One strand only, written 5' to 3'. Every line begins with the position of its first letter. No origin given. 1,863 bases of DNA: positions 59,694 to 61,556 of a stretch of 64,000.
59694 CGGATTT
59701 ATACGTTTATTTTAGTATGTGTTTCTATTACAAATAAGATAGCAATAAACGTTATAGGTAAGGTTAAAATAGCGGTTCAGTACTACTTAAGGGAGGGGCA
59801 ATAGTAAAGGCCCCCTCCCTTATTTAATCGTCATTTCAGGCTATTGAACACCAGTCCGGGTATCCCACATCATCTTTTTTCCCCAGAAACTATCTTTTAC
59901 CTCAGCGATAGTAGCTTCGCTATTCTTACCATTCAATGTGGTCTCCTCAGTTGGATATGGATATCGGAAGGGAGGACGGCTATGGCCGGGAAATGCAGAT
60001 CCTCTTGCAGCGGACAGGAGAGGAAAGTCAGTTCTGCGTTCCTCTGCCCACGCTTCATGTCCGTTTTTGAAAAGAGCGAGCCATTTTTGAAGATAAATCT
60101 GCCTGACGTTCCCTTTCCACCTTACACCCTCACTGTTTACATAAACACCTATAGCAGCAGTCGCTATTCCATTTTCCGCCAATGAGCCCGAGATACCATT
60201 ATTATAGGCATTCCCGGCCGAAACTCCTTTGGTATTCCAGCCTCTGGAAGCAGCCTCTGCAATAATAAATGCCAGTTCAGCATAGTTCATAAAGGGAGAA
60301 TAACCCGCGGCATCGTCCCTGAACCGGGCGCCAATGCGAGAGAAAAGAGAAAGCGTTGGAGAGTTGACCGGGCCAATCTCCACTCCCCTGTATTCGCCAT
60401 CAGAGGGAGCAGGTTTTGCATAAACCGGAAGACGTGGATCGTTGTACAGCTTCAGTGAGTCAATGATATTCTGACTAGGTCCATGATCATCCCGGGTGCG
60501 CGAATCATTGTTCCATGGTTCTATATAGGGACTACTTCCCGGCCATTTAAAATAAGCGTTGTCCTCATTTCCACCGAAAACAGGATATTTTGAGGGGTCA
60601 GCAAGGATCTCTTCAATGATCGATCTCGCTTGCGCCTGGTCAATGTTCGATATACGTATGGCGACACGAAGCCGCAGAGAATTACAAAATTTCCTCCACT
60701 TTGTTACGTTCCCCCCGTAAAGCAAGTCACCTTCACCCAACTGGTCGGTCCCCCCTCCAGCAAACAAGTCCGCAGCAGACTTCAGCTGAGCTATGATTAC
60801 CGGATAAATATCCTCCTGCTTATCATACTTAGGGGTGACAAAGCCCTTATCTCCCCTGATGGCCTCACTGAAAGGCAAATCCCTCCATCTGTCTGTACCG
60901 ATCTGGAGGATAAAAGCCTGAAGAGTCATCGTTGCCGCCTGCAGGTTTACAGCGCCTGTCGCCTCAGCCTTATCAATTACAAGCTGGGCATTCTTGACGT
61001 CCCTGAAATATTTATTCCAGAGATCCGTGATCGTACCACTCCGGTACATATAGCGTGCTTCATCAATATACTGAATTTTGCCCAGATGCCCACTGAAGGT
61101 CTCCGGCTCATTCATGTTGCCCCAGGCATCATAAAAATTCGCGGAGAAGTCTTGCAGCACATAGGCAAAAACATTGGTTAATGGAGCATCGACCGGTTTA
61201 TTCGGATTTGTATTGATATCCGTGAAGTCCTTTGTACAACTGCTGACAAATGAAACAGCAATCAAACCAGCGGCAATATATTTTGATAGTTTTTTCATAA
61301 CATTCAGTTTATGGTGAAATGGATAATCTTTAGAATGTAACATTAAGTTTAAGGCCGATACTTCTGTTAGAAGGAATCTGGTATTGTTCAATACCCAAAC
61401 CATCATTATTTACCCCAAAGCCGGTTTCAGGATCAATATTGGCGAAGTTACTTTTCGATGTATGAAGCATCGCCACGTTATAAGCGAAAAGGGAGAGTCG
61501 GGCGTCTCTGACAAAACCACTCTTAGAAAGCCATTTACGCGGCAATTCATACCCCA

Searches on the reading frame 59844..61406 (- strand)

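Call 71: search_protein_families(library=pfam, proteins=[window:59844-61406:-], max_evalue=0.00001)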
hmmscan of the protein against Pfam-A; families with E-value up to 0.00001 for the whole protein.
window:59844-61406:- (521 aa): 2 families
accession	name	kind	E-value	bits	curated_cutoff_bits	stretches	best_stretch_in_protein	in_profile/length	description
PF12771.13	SusD-like_2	-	2.2e-92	310.5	27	1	79-485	12-415/415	Starch-binding associating with outer membrane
PF12741.13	SusD-like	-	7.7e-57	193.8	27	2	72-423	21-369/495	Susd and RagB outer membrane lipoprotein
